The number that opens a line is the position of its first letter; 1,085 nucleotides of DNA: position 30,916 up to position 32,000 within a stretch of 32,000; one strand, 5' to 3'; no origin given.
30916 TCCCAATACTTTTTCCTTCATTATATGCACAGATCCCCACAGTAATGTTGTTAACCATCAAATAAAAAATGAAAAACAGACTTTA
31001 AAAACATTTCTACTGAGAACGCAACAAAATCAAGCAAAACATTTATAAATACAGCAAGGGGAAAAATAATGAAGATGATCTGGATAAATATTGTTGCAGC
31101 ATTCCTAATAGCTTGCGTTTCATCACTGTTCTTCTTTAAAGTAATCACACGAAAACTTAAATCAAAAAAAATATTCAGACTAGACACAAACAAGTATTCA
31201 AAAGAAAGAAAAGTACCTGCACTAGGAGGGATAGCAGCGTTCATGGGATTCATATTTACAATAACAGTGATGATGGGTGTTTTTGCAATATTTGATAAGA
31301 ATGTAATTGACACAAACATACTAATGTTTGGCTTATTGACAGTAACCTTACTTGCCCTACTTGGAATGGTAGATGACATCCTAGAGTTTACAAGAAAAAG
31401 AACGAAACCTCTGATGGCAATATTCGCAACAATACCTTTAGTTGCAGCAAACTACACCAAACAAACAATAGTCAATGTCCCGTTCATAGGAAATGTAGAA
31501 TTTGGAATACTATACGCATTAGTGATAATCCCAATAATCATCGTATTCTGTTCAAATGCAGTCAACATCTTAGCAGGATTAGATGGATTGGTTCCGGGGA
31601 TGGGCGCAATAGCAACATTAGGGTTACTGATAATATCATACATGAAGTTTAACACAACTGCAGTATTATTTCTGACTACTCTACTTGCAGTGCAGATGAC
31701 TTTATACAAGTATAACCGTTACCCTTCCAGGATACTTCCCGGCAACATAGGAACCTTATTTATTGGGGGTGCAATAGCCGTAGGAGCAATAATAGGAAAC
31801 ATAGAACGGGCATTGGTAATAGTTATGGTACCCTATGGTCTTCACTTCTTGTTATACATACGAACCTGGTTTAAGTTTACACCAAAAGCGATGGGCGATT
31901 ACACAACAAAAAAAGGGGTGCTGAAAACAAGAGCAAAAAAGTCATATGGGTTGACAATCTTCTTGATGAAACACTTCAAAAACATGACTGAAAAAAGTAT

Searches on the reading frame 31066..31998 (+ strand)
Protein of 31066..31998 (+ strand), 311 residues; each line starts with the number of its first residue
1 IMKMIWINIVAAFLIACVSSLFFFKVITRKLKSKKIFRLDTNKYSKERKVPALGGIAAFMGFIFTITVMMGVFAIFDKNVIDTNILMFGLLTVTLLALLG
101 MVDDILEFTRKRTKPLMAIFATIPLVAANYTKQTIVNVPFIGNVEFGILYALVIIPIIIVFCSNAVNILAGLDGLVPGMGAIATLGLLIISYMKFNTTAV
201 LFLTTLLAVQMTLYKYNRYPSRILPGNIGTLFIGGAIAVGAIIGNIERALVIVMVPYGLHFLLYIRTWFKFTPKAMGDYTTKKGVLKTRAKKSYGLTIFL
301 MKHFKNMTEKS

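Call 76: search_protein_families(library=ncbifam, proteins=[window:31066-31998:+], max_evalue=0.01)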
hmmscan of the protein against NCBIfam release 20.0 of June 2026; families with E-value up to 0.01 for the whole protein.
window:31066-31998:+ (311 aa): 2 families
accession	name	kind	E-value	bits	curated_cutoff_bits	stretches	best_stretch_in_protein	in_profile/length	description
TIGR00445.1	mraY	equivalog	9.1e-19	68.1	192.05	1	28-253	12-254/321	phospho-N-acetylmuramoyl-pentapeptide-transferase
NF053644.1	MraY_archaea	equivalog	2.7e-16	59.8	450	2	137-253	169-284/340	pseudomurein biosynthesis MraY family phospho-N-acetylmuramoyl-pentapeptide-transferase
